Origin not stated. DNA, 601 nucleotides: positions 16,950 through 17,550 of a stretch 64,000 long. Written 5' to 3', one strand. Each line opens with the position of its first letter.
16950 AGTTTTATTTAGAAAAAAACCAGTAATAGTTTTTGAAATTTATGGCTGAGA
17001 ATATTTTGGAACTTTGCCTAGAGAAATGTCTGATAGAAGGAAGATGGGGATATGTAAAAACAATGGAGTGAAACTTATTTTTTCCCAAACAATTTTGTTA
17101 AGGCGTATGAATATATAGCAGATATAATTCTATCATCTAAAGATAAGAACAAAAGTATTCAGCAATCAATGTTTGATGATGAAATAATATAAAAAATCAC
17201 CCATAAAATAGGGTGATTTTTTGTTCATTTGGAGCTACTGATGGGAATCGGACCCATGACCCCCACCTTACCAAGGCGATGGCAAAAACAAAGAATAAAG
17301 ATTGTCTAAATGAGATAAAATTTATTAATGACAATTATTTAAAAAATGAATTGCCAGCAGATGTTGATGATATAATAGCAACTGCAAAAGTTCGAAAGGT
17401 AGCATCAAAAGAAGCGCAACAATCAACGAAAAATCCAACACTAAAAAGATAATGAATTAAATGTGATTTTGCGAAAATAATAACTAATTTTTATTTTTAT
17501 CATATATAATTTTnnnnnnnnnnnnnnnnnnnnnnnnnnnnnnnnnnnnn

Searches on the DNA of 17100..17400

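Call 117: search_rna_families(source=window, start=17100, end=17400, threshold=evalue, max_evalue=10, show_alignments=1)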
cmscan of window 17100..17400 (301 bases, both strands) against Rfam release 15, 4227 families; matches with E-value up to 10: 19.
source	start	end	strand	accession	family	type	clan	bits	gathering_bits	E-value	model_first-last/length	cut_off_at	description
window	17124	17268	+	RF02194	HPnc0260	Gene; antisense;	-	29.7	59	0.24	1-156/156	no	Bacterial antisense RNA HPnc0260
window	17156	17230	+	RF02075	STnc230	Gene; sRNA;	-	28.3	50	0.025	1-83/83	no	Enterobacterial sRNA STnc230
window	17169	17226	+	RF02063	STnc350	Gene; sRNA;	-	26.5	60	0.0055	1-68/68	no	Salmonella enterica sRNA STnc350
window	17188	17304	-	RF01859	Phe_leader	Cis-reg; leader;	-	24.8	55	0.039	1-125/125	no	Phenylalanine leader peptide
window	17150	17225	+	RF01859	Phe_leader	Cis-reg; leader;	-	21.4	55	0.22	1-125/125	no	Phenylalanine leader peptide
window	17171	17208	+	RF01599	plasmodium_snoR24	Gene; snRNA; snoRNA; CD-box;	-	20.4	55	3.8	1-82/82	no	small nucleolar RNA snoR24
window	17171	17209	+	RF01597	snoR22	Gene; snRNA; snoRNA; CD-box;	-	18.7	50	6.1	1-83/83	no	small nucleolar RNA snoR22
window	17148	17247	-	RF01770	rimP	Cis-reg; leader;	-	18.6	47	1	1-102/102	no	Gammaprotebacteria rimP leader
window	17189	17267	-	RF02713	MCS4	Gene; sRNA;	-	18.6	56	2.1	1-123/123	no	Mycoplasma sRNA MCS4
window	17325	17387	+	RF00268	snoZ7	Gene; snRNA; snoRNA; CD-box;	CL00057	17.7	43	1.1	1-78/78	no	Small nucleolar RNA snoZ7/snoR77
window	17184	17231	+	RF02362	Yfr10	Gene; sRNA;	-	17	43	4.7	1-78/78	no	Cyanobacterial functional RNA 10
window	17169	17238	+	RF00452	MIR172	Gene; miRNA;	-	16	70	0.74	1-114/114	no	mir-172 microRNA precursor family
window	17182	17242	-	RF02362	Yfr10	Gene; sRNA;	-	15.7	43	8.9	1-78/78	no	Cyanobacterial functional RNA 10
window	17170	17210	+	RF00055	SNORD96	Gene; snRNA; snoRNA; CD-box;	CL00072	14.9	43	5.8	1-85/85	no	Small nucleolar RNA SNORD96 family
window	17158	17330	+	RF01578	RUF1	Gene; sRNA;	-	14.4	70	1.9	1-264/264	no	Plasmodium RNA of unkown function RUF1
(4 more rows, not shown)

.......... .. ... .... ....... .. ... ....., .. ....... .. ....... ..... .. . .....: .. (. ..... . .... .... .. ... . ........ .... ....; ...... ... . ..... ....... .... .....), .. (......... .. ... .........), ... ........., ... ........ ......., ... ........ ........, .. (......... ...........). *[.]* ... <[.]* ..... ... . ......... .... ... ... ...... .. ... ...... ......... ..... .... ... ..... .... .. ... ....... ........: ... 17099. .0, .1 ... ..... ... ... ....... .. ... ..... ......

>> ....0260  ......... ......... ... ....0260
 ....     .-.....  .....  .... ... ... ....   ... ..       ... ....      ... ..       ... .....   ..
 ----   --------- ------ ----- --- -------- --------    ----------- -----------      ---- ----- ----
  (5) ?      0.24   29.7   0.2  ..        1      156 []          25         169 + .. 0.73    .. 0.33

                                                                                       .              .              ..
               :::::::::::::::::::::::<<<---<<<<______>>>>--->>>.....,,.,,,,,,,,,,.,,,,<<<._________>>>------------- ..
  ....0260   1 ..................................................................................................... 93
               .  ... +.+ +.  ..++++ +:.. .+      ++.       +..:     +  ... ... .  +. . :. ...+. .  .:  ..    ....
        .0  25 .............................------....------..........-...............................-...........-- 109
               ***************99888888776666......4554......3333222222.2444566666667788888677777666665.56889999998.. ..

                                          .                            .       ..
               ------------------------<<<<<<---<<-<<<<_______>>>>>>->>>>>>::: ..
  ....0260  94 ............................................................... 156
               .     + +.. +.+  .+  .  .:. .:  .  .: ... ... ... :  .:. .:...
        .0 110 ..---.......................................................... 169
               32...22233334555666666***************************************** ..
